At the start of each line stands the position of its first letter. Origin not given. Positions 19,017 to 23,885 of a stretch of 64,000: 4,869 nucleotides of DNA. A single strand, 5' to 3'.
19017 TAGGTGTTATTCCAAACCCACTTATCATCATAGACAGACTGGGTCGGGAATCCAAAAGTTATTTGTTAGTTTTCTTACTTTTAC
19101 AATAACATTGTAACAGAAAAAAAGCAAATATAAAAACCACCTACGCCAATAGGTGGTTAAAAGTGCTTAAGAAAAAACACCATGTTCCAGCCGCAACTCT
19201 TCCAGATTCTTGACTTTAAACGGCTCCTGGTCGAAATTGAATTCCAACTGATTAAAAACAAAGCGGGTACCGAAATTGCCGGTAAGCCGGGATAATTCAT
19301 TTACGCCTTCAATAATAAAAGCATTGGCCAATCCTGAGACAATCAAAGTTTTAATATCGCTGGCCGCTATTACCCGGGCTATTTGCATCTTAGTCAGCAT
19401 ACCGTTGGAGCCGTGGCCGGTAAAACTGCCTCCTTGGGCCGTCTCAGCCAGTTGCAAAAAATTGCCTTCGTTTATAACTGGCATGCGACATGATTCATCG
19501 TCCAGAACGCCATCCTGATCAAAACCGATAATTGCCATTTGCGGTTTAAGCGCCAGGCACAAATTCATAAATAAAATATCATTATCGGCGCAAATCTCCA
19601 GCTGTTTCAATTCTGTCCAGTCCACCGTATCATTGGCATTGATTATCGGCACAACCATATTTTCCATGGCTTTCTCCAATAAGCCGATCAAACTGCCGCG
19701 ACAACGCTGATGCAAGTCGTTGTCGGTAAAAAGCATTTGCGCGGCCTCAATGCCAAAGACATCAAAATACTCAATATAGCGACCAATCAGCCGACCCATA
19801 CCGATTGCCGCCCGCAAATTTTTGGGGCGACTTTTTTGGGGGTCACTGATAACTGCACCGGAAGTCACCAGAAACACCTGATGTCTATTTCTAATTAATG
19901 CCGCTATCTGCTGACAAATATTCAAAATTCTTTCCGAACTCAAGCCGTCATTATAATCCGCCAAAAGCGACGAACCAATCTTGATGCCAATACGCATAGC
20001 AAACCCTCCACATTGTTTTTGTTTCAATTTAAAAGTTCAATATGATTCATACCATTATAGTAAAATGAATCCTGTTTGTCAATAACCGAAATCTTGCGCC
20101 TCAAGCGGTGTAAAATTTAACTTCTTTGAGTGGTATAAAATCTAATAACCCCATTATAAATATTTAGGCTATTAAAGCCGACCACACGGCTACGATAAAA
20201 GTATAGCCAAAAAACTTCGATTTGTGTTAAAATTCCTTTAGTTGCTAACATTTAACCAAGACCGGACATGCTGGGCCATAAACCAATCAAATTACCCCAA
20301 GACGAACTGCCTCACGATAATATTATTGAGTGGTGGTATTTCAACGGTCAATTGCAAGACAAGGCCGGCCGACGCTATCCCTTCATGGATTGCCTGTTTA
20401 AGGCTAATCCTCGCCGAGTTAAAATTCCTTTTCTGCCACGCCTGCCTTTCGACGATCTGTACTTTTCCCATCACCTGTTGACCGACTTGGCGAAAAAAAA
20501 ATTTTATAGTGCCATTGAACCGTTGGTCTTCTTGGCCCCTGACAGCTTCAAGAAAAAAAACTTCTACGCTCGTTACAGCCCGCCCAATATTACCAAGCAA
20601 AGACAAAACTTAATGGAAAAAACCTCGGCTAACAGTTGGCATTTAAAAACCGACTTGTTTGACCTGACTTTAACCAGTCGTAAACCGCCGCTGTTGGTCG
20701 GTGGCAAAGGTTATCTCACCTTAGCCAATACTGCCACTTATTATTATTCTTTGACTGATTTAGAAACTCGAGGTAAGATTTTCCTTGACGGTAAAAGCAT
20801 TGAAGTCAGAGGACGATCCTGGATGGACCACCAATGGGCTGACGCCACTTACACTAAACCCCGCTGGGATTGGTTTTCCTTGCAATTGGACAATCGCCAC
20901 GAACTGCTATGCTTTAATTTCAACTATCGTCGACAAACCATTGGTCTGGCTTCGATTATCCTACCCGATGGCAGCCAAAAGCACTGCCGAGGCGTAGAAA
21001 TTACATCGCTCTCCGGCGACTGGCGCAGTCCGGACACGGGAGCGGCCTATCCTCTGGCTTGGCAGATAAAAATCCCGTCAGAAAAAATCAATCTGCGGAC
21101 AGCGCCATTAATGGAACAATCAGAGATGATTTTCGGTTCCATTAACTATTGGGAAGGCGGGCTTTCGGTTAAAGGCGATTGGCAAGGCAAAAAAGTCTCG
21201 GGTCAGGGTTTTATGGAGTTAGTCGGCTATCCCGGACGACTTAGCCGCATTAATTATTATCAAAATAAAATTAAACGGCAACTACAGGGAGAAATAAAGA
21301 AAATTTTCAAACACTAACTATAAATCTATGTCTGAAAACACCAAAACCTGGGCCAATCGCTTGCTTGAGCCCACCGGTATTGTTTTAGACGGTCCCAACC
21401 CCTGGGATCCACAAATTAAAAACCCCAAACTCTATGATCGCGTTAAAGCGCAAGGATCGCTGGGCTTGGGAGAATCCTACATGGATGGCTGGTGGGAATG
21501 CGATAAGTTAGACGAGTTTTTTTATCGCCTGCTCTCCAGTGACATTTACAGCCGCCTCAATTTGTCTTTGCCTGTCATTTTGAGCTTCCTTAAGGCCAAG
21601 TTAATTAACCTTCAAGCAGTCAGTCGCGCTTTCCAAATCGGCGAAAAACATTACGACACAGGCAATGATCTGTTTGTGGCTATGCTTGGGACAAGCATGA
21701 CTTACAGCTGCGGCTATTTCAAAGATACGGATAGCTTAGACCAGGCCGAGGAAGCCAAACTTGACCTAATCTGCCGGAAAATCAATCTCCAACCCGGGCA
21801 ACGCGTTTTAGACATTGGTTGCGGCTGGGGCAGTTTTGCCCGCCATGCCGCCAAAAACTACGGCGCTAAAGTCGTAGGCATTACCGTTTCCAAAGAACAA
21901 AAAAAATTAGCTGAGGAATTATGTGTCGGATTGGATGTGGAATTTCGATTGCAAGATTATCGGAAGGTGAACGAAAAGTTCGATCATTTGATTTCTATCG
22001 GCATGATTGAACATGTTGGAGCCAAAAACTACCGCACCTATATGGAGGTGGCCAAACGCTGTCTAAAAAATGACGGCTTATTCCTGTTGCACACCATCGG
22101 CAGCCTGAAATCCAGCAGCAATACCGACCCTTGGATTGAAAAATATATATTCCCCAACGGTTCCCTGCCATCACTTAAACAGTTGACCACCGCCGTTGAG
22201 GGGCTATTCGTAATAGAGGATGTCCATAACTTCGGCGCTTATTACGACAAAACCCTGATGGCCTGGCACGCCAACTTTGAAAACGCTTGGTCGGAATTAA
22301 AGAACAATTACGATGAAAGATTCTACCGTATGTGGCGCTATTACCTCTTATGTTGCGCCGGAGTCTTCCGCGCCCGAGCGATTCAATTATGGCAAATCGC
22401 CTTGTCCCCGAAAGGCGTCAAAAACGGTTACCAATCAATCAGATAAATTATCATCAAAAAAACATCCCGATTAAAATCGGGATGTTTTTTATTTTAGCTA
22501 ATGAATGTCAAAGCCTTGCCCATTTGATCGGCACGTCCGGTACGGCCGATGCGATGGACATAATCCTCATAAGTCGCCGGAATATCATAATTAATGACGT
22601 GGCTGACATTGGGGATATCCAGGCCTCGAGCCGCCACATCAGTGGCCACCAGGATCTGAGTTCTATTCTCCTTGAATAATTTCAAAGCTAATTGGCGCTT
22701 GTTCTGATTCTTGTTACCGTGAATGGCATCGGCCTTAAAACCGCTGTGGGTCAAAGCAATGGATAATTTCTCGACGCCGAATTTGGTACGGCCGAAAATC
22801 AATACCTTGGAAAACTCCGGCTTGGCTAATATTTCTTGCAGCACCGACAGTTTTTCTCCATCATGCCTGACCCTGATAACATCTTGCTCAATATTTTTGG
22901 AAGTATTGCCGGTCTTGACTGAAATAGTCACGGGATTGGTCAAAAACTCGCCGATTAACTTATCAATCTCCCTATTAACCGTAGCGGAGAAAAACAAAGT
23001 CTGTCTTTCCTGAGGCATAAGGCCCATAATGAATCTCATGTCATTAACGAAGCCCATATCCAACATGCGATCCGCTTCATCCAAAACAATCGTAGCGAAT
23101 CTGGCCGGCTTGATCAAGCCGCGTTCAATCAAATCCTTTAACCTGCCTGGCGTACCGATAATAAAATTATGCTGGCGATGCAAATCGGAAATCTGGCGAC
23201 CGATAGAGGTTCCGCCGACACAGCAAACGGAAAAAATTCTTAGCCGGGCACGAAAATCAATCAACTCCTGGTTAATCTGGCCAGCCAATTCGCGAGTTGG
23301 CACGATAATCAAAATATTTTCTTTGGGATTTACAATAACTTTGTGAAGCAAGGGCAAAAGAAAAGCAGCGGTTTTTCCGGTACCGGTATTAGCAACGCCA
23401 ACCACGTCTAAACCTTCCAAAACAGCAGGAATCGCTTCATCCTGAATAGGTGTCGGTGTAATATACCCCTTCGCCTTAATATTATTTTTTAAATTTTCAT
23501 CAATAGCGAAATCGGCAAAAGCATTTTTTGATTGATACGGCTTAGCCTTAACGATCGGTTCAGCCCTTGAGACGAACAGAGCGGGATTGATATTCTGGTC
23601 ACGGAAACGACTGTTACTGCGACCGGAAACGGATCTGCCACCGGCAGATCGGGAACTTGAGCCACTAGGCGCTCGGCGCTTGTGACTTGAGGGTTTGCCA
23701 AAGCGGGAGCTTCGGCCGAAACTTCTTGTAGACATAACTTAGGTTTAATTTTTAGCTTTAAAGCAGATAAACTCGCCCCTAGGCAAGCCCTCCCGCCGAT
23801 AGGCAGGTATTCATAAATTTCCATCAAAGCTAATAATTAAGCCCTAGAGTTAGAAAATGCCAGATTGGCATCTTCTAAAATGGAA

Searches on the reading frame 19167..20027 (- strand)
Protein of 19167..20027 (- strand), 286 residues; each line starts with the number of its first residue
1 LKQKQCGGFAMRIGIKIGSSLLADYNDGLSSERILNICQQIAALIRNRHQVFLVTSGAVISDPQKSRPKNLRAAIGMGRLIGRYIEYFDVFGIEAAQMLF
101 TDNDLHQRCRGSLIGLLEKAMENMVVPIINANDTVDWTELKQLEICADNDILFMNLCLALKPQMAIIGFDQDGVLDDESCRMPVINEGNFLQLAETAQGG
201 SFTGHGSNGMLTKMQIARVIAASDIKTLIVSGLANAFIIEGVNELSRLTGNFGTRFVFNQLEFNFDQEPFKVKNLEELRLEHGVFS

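Call 88: search_protein_families(library=pfam, proteins=[window:19167-20027:-], max_evalue=0.001)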
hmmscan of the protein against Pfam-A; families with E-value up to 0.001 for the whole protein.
window:19167-20027:- (286 aa): 1 family
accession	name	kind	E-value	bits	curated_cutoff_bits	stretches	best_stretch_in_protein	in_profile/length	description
PF00696.33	AA_kinase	-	1.9e-18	67.5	24.9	1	13-231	3-234/234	Amino acid kinase family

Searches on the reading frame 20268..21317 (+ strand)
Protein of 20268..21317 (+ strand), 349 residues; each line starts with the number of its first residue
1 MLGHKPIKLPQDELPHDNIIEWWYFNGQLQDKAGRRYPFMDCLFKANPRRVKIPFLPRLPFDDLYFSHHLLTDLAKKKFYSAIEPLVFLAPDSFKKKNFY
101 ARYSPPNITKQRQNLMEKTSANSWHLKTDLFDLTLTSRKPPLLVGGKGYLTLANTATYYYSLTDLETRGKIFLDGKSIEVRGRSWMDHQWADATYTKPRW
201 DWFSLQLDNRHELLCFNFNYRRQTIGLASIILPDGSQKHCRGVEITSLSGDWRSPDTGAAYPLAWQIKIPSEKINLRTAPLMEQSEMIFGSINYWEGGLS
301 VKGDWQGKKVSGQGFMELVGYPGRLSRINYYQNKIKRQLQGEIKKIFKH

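Call 88: search_protein_families(library=pfam, proteins=[window:20268-21317:+], max_evalue=0.001)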
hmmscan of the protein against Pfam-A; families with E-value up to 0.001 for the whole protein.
window:20268-21317:+ (349 aa): 2 families
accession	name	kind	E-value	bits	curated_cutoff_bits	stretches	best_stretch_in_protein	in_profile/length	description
PF17186.10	Lipocalin_9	-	1.2e-31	110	26.2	1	199-321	7-131/131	Lipocalin-like domain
PF07143.17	CrtC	-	6.1e-28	99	22.5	1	20-191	1-167/168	CrtC N-terminal lipocalin domain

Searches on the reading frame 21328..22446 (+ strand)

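Call 88: search_protein_families(library=pfam, proteins=[window:21328-22446:+], max_evalue=0.001)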
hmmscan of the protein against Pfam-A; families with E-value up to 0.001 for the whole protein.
window:21328-22446:+ (372 aa): 8 families
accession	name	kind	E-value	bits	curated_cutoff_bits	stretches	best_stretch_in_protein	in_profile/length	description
PF02353.26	CMAS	-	7.7e-91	304.6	27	1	100-357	5-273/273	Mycolic acid cyclopropane synthetase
PF13649.12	Methyltransf_25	-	1.4e-15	58.2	27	1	160-250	1-97/97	Methyltransferase domain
PF08241.18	Methyltransf_11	-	3.7e-14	53.6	21.2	1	161-253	1-94/95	Methyltransferase domain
PF13489.12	Methyltransf_23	-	1e-12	48.6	27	1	154-279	20-143/164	Methyltransferase domain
PF13847.12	Methyltransf_31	-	4e-11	43.2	27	1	156-258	3-113/145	Methyltransferase domain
PF08242.18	Methyltransf_12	-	9.2e-10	39.6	30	1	161-252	1-98/98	Methyltransferase domain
PF01728.25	FtsJ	-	1.3e-07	32.1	24.1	1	144-209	8-78/181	FtsJ-like methyltransferase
PF05175.20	MTS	-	0.00051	20.2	23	1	147-253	22-137/170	Methyltransferase small domain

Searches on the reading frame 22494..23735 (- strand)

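Call 88: search_protein_families(library=pfam, proteins=[window:22494-23735:-], max_evalue=0.001)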
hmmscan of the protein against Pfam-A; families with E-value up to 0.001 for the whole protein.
window:22494-23735:- (413 aa): 3 families
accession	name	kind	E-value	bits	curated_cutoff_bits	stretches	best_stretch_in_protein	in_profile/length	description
PF00270.35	DEAD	-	5e-44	150.4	26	1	95-259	1-166/167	DEAD/DEAH box helicase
PF00271.37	Helicase_C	-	7.9e-34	116.7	23.5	1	294-402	1-109/110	Helicase conserved C-terminal domain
PF04851.21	ResIII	-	2.9e-07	31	22.5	1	93-255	3-164/164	Type III restriction enzyme, res subunit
